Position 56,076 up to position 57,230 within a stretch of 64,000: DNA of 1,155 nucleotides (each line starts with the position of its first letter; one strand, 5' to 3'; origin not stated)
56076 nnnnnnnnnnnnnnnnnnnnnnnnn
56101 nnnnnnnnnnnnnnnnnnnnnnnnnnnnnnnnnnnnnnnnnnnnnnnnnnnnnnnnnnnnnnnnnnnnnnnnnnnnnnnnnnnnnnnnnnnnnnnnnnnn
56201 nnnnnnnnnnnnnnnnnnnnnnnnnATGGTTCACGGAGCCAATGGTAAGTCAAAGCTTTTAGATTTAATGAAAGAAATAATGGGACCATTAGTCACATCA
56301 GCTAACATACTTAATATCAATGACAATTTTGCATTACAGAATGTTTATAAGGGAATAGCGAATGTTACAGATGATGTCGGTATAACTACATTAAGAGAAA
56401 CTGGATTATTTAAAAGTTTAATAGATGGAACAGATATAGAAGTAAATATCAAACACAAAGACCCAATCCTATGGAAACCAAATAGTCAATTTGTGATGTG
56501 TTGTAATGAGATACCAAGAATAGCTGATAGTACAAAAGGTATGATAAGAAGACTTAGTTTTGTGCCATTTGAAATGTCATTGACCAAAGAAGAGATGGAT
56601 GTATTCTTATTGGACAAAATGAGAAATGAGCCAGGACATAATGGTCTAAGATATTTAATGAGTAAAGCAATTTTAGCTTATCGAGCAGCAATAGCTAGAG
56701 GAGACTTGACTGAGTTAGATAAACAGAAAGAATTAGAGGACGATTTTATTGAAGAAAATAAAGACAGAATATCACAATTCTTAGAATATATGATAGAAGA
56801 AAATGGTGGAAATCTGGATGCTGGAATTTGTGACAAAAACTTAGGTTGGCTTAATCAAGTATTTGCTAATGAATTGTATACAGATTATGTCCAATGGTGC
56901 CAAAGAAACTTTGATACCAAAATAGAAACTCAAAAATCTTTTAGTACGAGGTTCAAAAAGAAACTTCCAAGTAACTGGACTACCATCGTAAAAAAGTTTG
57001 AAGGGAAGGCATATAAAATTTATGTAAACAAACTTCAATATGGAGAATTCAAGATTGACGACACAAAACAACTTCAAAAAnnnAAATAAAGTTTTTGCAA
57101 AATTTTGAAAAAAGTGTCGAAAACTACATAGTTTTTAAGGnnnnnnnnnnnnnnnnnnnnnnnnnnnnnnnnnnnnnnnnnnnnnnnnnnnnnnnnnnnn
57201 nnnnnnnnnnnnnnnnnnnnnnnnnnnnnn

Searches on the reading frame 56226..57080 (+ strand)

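Call 44: search_protein_families(library=phrogs, proteins=[window:56226-57080:+], max_evalue=0.00001)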
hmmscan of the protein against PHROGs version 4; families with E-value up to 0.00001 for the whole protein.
window:56226-57080:+ (285 aa): 8 families
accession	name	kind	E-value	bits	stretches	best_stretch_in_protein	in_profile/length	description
phrog_864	-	DNA, RNA and nucleotide metabolism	9.4e-37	128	1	4-281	374-642/1064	DNA primase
phrog_1156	-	DNA, RNA and nucleotide metabolism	1.2e-30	107.8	1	4-269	567-823/855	DNA primase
phrog_1829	-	DNA, RNA and nucleotide metabolism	4.7e-22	78.9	1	4-262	513-747/772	DNA primase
phrog_7601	-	unknown function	1.6e-21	78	1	3-259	28-266/289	-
phrog_6088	-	DNA, RNA and nucleotide metabolism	5.8e-18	65.7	1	4-246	515-745/772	DNA primase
phrog_16213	-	DNA, RNA and nucleotide metabolism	2e-12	47.2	1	6-270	407-656/732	DNA primase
phrog_1883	-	DNA, RNA and nucleotide metabolism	3.1e-09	36.7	1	4-232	500-716/756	DNA helicase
phrog_2478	-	DNA, RNA and nucleotide metabolism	6.3e-07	28.9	1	3-242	590-817/854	DNA polymerase/primase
